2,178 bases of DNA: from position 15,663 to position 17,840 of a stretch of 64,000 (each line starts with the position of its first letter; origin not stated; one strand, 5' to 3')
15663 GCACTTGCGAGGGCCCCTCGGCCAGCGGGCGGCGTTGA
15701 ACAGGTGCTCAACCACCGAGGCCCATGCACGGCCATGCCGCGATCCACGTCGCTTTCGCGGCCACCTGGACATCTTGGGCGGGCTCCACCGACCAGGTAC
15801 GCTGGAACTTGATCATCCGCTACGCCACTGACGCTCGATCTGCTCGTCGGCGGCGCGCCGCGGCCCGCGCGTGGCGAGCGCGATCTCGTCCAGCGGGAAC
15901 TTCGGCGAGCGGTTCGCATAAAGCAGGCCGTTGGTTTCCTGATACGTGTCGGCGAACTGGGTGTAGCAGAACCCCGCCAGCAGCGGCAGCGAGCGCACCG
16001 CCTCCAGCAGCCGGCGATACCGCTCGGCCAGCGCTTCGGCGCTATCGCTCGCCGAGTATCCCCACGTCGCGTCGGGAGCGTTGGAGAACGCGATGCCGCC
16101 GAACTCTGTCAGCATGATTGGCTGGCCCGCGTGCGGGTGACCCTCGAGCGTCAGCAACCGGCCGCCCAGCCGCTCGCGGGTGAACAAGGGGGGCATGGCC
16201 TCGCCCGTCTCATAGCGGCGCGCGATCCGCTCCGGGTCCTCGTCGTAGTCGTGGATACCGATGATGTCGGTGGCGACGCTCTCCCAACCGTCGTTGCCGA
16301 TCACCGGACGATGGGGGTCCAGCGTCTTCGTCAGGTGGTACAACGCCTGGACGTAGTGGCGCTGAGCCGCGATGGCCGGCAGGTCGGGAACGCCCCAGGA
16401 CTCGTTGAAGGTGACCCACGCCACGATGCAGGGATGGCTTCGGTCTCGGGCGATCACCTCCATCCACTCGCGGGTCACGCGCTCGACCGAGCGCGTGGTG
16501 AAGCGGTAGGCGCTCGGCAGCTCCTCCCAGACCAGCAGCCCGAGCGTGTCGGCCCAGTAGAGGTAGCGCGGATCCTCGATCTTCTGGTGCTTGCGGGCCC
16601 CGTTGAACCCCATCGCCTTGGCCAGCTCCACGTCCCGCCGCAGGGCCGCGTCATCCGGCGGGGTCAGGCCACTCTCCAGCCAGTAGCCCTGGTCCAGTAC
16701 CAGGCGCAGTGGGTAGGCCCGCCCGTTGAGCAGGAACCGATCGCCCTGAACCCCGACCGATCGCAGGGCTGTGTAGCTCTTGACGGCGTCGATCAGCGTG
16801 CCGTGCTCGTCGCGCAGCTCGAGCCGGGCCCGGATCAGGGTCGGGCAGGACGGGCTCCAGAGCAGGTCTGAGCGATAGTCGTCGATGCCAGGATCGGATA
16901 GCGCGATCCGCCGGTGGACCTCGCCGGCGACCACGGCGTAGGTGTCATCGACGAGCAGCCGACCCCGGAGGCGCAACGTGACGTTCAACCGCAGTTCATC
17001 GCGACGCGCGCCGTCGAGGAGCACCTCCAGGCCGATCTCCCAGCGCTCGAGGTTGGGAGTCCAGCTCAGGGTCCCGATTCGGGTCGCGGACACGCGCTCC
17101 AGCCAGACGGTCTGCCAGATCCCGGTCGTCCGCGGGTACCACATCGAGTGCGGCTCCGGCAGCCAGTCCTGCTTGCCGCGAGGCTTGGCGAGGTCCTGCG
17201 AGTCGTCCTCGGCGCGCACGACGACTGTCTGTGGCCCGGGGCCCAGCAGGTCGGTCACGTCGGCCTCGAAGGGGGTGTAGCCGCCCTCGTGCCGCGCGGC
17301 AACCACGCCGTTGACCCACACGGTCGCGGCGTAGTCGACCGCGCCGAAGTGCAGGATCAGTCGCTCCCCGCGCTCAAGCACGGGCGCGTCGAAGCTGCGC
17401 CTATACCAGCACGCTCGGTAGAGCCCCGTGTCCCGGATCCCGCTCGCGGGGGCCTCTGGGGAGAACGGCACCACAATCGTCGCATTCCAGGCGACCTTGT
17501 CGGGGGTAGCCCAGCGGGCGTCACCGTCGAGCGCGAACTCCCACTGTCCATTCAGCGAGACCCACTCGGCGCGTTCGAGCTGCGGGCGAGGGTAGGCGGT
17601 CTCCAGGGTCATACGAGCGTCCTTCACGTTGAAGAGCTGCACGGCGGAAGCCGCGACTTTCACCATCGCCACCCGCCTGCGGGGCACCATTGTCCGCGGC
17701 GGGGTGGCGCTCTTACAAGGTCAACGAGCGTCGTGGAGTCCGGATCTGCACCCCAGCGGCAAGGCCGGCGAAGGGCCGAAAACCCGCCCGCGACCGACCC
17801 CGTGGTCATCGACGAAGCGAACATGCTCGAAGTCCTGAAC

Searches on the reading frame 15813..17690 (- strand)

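Call 18: search_protein_families(library=pfam, max_evalue=0.001, proteins=[window:15813-17690:-])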
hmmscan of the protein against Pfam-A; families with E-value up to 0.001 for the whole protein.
window:15813-17690:- (625 aa): 3 families
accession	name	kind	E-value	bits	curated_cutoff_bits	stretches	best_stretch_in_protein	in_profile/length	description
PF02837.24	Glyco_hydro_2_N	-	1.1e-11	45.4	28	1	45-160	3-133/169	Glycosyl hydrolases family 2, sugar binding domain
PF02836.23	Glyco_hydro_2_C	-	1.7e-11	44.3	21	1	347-495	35-196/302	Glycosyl hydrolases family 2, TIM barrel domain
PF22666.2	Glyco_hydro_2_N2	-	2.2e-09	38.1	27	1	93-168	49-125/167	Glycosyl hydrolase 2 galactose-binding domain-like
